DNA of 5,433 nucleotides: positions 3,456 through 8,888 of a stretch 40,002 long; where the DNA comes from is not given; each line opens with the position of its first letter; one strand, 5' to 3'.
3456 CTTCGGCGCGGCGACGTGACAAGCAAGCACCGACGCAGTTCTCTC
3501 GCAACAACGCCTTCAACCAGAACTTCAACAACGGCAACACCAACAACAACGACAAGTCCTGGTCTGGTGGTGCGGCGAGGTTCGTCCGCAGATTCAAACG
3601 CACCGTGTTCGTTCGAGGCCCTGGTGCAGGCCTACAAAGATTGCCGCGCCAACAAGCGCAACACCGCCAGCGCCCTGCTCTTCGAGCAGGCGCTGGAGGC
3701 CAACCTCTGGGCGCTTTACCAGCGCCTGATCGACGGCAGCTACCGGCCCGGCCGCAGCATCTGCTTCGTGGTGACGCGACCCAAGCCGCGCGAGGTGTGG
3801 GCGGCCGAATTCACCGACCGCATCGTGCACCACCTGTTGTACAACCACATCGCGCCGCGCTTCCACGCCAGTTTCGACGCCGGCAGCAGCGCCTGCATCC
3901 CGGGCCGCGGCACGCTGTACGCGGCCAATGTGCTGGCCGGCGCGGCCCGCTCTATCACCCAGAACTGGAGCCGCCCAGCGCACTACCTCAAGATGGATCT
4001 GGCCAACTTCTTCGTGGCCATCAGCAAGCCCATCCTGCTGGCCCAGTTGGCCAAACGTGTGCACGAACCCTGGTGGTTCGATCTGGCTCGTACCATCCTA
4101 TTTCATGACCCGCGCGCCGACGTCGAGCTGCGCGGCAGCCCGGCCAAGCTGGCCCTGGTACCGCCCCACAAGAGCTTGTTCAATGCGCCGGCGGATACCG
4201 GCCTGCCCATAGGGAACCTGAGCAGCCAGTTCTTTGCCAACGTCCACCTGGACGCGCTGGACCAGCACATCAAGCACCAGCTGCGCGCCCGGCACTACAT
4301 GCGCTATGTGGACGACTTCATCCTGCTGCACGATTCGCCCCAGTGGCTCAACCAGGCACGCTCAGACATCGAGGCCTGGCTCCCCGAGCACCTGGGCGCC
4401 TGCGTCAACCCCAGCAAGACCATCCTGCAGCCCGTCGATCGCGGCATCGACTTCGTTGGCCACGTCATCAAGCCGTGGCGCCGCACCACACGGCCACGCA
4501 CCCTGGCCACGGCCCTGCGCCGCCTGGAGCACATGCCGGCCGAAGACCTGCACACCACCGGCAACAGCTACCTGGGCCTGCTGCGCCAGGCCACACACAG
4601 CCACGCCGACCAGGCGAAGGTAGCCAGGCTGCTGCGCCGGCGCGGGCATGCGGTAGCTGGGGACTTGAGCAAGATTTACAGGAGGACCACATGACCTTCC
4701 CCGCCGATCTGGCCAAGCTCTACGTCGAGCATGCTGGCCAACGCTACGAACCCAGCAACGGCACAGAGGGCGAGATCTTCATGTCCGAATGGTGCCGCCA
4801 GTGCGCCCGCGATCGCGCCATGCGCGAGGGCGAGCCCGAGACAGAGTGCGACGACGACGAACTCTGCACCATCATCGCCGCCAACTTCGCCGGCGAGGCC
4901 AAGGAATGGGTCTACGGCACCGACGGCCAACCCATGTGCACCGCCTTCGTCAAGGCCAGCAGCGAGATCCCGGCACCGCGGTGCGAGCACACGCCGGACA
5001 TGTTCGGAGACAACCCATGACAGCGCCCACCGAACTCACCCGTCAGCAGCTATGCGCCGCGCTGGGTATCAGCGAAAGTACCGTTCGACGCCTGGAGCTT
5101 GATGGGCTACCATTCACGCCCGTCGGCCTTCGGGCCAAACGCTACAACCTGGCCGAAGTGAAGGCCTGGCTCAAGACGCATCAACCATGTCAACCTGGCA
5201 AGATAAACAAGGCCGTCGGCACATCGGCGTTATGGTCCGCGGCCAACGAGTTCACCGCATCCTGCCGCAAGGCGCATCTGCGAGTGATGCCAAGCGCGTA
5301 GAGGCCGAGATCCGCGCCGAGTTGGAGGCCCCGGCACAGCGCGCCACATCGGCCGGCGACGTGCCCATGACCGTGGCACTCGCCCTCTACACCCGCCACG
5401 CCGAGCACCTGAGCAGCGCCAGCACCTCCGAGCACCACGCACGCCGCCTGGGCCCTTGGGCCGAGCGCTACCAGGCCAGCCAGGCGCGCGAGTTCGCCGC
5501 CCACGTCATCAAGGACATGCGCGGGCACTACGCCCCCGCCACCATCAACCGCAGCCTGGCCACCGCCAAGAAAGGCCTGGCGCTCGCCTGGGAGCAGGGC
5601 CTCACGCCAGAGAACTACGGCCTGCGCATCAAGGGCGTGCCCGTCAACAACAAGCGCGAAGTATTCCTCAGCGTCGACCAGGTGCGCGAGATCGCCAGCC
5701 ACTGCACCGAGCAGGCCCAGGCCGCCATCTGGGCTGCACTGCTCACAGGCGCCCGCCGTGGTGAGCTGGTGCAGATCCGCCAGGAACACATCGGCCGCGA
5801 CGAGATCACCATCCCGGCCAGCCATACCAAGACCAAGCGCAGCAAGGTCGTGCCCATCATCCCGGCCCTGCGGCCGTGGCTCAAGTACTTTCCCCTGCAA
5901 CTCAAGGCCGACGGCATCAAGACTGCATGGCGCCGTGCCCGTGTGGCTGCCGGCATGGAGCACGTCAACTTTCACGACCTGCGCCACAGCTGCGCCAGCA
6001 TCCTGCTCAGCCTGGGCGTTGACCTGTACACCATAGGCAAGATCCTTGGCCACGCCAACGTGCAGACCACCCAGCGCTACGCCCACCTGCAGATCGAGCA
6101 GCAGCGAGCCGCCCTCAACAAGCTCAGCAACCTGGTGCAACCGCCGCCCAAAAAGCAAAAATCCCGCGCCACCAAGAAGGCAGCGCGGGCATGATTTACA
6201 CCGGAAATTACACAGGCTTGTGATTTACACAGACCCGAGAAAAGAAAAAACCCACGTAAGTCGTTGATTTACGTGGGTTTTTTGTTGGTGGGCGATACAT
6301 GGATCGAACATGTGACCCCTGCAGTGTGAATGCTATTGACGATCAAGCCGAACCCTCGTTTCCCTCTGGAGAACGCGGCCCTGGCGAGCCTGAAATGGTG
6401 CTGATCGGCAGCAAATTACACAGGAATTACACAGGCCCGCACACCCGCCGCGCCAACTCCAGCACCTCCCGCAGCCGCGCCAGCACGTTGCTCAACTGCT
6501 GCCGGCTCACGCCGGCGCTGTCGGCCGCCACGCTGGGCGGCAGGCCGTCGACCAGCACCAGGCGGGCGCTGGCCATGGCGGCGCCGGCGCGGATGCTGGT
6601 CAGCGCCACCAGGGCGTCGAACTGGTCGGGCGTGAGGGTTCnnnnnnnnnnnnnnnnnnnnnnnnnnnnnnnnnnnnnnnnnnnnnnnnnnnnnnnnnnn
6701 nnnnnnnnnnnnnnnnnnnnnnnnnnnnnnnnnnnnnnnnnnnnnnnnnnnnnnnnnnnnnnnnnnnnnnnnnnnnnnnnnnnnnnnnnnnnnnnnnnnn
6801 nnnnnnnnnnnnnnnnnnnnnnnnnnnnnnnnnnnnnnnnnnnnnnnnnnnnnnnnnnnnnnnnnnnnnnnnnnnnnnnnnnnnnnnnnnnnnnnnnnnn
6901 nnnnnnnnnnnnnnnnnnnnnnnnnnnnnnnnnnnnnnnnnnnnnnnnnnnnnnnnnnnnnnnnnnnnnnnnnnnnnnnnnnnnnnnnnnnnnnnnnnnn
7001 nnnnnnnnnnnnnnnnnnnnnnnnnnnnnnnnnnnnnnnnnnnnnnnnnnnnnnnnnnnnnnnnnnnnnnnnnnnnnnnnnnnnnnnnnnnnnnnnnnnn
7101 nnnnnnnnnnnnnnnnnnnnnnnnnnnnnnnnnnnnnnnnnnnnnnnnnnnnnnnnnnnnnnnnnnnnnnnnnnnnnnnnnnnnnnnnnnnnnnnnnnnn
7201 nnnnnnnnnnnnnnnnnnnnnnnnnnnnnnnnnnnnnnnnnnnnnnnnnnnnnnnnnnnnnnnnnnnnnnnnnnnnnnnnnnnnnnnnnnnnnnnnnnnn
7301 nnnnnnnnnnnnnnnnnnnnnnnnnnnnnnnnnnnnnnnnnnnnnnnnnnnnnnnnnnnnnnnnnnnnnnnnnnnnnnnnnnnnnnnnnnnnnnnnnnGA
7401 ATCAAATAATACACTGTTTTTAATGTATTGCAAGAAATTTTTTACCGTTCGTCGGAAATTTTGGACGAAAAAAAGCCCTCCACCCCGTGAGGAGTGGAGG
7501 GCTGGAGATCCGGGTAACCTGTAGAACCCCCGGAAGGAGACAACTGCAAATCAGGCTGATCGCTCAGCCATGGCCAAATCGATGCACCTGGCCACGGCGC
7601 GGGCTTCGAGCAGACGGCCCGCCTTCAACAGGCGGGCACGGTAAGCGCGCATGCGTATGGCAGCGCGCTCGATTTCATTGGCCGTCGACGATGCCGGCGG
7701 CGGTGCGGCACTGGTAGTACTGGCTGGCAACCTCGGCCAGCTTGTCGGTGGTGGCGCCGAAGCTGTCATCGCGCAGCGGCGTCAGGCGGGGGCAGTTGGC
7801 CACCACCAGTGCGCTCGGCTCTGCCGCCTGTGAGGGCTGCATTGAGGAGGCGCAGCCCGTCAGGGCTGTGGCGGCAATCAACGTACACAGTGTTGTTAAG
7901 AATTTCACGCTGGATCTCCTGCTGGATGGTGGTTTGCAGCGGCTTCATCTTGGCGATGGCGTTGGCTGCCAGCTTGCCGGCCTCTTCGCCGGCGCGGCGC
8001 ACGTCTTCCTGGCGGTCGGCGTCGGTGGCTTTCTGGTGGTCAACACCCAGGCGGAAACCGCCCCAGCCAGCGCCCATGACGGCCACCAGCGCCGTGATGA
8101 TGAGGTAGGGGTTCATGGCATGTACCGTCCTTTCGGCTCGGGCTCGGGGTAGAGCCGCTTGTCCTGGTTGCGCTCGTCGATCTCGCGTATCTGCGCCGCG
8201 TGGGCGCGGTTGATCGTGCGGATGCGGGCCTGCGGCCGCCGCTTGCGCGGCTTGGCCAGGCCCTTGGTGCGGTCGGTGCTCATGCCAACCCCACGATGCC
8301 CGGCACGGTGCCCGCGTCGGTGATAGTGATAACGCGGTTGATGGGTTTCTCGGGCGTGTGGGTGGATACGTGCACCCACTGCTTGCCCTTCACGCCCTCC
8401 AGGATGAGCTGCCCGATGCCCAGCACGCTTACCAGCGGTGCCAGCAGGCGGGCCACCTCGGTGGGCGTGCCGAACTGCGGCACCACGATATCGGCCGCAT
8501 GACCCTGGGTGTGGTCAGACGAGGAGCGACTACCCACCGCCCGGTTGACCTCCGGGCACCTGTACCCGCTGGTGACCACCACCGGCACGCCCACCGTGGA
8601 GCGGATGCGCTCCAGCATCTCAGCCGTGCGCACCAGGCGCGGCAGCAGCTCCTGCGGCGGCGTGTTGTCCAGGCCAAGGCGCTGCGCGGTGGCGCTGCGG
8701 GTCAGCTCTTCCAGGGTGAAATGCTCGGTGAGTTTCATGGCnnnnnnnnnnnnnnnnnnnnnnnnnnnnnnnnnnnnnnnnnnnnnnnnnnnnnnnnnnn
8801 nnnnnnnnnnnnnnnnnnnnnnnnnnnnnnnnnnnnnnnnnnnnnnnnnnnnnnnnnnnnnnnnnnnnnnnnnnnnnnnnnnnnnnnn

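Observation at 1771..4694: Complete DGR with one TR and two VRs: every internal TR/VR mismatch is at a TR adenine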

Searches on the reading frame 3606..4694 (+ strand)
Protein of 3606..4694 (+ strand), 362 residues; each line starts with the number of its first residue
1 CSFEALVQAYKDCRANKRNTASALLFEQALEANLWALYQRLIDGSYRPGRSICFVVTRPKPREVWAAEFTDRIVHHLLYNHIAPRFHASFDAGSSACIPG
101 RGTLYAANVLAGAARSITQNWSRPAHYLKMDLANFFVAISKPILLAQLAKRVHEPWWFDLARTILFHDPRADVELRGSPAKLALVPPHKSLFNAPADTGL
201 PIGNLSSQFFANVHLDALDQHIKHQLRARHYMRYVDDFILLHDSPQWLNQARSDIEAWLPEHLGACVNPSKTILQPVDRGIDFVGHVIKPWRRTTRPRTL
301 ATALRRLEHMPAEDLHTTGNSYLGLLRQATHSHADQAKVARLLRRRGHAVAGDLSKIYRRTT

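Call 24: find_related_loci(query=window:3606-4694:+, collection=viral_contigs, flank=6000)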
Query window:3606-4694:+ (362 aa) in viral_contigs; peptide patterns used: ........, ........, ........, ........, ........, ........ (x = any residue, [..] = any of these).
21 stretches matched a pattern; 19 encode a relative of the query (tblastn E <= 1e-3); 19 distinct loci.
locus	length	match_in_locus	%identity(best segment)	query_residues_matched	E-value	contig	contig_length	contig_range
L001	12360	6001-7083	70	2-362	1e-168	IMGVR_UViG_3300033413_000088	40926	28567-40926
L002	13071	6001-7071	70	3-360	5e-168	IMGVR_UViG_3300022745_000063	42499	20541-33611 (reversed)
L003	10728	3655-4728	70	3-361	3e-167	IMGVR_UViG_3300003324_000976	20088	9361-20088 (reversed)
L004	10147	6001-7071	68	3-360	2e-165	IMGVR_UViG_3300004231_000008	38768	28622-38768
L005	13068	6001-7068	70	3-359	1e-162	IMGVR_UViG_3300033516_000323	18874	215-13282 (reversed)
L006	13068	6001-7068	69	3-359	2e-161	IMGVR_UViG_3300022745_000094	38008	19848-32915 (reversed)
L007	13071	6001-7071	68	3-360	3e-161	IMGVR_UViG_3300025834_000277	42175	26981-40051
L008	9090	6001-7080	66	2-361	2e-158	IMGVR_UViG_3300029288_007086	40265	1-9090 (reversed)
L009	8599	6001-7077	66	2-360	5e-156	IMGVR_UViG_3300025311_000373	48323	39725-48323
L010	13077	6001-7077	65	2-360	1e-151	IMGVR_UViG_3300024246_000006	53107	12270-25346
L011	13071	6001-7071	68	3-360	3e-151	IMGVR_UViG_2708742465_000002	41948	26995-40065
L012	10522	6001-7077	64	2-360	7e-149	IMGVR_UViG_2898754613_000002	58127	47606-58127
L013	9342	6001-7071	62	2-360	2e-145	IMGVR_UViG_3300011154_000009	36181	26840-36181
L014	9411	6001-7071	64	2-360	6e-145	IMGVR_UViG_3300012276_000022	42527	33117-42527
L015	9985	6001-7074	63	2-361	8e-145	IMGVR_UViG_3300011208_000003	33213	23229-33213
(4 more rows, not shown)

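Call 56: find_related_loci(query=window:3606-4694:+, collection=genome_contigs, flank=4000)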
Query window:3606-4694:+ (362 aa) in genome_contigs; peptide patterns used: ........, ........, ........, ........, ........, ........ (x = any residue, [..] = any of these).
35 stretches matched a pattern; 11 encode a relative of the query (tblastn E <= 1e-3); 11 distinct loci.
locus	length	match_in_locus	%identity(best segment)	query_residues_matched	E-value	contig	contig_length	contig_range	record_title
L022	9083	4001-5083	70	2-362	4e-169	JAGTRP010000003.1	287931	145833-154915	MAG: Rhodocyclaceae bacterium isolate CTSoil_117 scaffold_6, whole genome shotgun sequence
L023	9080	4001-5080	66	2-361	7e-159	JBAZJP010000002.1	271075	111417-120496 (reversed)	MAG: Sulfuriferula sp. isolate SO_2017_LW4_122 scaffold_117_c1_LW137-91_2017, whole genome shotgun sequence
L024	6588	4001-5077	66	2-360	2e-156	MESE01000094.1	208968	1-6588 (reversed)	MAG: Burkholderiales bacterium RIFCSPLOWO2_02_FULL_57_36 rifcsplowo2_02_scaffold_36, whole genome shotgun sequence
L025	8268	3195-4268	65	2-359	2e-155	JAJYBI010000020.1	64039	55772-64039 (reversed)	MAG: Deltaproteobacteria bacterium isolate BP8.bin75 NODE_543_length_64039_cov_2.294045, whole genome shotgun sequence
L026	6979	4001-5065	64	3-358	2e-149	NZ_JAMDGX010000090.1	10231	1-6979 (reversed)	Pseudomonas fontis strain ID656 656_S1_L001_R1_001_contig_90, whole genome shotgun sequence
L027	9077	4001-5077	64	2-360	3e-149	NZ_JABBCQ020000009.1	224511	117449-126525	Comamonas suwonensis strain EJ-4 scaffold9_size224511, whole genome shotgun sequence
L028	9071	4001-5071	68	3-360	1e-151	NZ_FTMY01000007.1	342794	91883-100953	Pseudacidovorax sp. RU35E, whole genome shotgun sequence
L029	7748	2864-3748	64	66-360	1e-128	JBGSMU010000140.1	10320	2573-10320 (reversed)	MAG: Gallionella sp. isolate JTS-AC238 k141_1894208, whole genome shotgun sequence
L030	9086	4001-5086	92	1-362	0e+0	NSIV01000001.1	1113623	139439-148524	MAG: Curvibacter sp. PD_MW3 NODE_1_length_1113623_cov_55.354_ID_369608, whole genome shotgun sequence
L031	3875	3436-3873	29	69-241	5e-18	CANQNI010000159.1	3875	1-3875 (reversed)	MAG: uncultured Eubacteriaceae bacterium isolate Lapin-032__bin14 genome assembly, contig: Lapin-032__NODE_28887_length_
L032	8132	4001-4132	50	196-241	1e-6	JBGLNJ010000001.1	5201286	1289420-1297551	MAG: Anaerolineae bacterium isolate PPR_0270 scaffold_52704, whole genome shotgun sequence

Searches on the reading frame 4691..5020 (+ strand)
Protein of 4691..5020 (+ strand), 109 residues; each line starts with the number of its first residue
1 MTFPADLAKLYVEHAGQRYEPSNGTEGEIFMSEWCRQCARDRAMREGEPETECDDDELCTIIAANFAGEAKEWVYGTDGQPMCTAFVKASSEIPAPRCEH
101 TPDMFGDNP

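Call 11: search_protein_families(library=pfam, proteins=[window:4691-5020:+], max_evalue=0.01)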
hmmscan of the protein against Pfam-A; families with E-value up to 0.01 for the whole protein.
window:4691-5020:+ (109 aa): 0 families

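Call 12: search_protein_families(library=pfam, proteins=[window:4691-5020:+], max_evalue=10)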
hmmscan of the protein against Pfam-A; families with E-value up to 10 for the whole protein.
window:4691-5020:+ (109 aa): 0 families

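Call 13: search_protein_families(library=phrogs, proteins=[window:4691-5020:+], max_evalue=0.01)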
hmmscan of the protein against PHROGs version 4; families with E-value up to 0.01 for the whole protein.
window:4691-5020:+ (109 aa): 2 families
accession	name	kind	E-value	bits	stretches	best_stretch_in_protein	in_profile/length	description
phrog_13210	-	unknown function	1.2e-10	42.4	1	17-88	101-173/203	-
phrog_6074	-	unknown function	5.1e-09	37.1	1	20-105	10-94/106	-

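Call 14: search_protein_families(library=ncbifam, proteins=[window:4691-5020:+], max_evalue=0.1)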
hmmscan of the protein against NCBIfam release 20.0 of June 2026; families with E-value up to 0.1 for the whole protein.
window:4691-5020:+ (109 aa): 0 families

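Call 85: find_encoding_contigs(protein=window:4691-5020:+, flank=6000, max_places=6)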
Protein window:4691-5020:+ (109 aa): 1 contig read that carries it; 1 place shown.
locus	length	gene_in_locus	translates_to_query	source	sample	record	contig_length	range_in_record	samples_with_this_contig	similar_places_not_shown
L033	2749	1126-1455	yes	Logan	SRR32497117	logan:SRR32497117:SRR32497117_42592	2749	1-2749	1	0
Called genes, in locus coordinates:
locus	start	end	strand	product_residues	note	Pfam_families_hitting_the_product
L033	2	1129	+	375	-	?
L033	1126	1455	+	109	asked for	PF26802:DUF8270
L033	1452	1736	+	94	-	PF12728:HTH_17 (faint)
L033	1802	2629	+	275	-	PF00589:Phage_integrase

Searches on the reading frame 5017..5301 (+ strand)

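Call 11: search_protein_families(library=pfam, proteins=[window:5017-5301:+], max_evalue=0.01)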
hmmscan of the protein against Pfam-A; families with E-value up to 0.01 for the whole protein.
window:5017-5301:+ (94 aa): 7 families
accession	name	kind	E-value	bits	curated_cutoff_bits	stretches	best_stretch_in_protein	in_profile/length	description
PF12728.13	HTH_17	-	1.6e-05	25.5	27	1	7-54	2-49/51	Helix-turn-helix domain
PF20432.4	Xre-like-HTH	-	0.00053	20.7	25.8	1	6-35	23-52/63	Antitoxin Xre-like helix-turn-helix domain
PF13384.12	HTH_23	-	0.00095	19.4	24.6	1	7-26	18-37/50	Homeodomain-like domain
PF13560.12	HTH_31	-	0.0052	17.5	27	1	6-27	14-35/64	Helix-turn-helix domain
PF04545.22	Sigma70_r4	-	0.0087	16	24.1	0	6-30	20-44/50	Sigma-70, region 4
PF01381.28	HTH_3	-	0.0092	16.4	23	0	7-28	10-31/55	Helix-turn-helix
PF13551.12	HTH_29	-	0.0099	16.4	28.1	0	8-26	14-32/64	Winged helix-turn helix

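Call 13: search_protein_families(library=phrogs, proteins=[window:5017-5301:+], max_evalue=0.01)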
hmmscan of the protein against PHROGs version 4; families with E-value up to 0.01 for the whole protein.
window:5017-5301:+ (94 aa): 8 families
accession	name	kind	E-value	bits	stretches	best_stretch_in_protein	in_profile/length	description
phrog_66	-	integration and excision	5e-08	34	1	2-71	89-159/412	excisionase and transcriptional regulator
phrog_668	-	DNA, RNA and nucleotide metabolism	1e-07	32.8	1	3-56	60-114/181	HTH DNA binding protein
phrog_57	-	head and packaging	2.5e-06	28.5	1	4-56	10-63/199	terminase small subunit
phrog_597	-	DNA, RNA and nucleotide metabolism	0.00018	22.6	1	2-56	108-165/200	DNA binding protein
phrog_15534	-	DNA, RNA and nucleotide metabolism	0.00032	22.2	1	4-56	41-92/93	HTH DNA binding protein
phrog_11187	-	transcription regulation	0.0009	20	1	6-29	20-43/63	transcriptional regulator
phrog_141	-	head and packaging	0.0063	16.9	1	6-57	15-65/183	terminase small subunit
phrog_4745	-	DNA, RNA and nucleotide metabolism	0.0074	17.1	0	7-62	32-94/107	DNA binding protein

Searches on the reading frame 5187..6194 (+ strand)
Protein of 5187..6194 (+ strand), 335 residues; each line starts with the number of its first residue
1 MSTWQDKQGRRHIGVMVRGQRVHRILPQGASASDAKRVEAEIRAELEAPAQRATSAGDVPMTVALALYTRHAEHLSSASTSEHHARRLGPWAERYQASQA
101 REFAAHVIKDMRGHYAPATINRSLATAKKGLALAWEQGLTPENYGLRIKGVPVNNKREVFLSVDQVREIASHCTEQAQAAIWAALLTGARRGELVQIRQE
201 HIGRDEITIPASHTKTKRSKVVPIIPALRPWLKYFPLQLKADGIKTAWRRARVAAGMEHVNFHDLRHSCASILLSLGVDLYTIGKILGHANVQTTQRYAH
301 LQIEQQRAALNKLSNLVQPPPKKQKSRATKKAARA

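Call 11: search_protein_families(library=pfam, proteins=[window:5187-6194:+], max_evalue=0.01)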
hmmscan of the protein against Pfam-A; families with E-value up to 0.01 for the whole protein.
window:5187-6194:+ (335 aa): 2 families
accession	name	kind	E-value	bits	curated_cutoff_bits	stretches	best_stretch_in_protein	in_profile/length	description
PF00589.27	Phage_integrase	-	2.9e-24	86.2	27.1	1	160-302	2-169/172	Phage integrase family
PF20703.3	nSTAND1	-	0.004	17.3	27.1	0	153-191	112-149/379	Novel STAND NTPase 1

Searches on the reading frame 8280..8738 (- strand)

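Call 79: search_protein_families(library=phrogs, proteins=[window:8280-8738:-], max_evalue=0.001)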
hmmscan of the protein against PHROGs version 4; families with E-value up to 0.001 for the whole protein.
window:8280-8738:- (152 aa): 3 families
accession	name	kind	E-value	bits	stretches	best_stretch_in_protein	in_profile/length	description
phrog_894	-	lysis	5.8e-39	135.2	1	1-134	44-168/389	endolysin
phrog_17373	-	other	1.3e-06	29.2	1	41-89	44-92/224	peptidase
phrog_28234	-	lysis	7.9e-06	26.1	1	3-77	244-314/372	endolysin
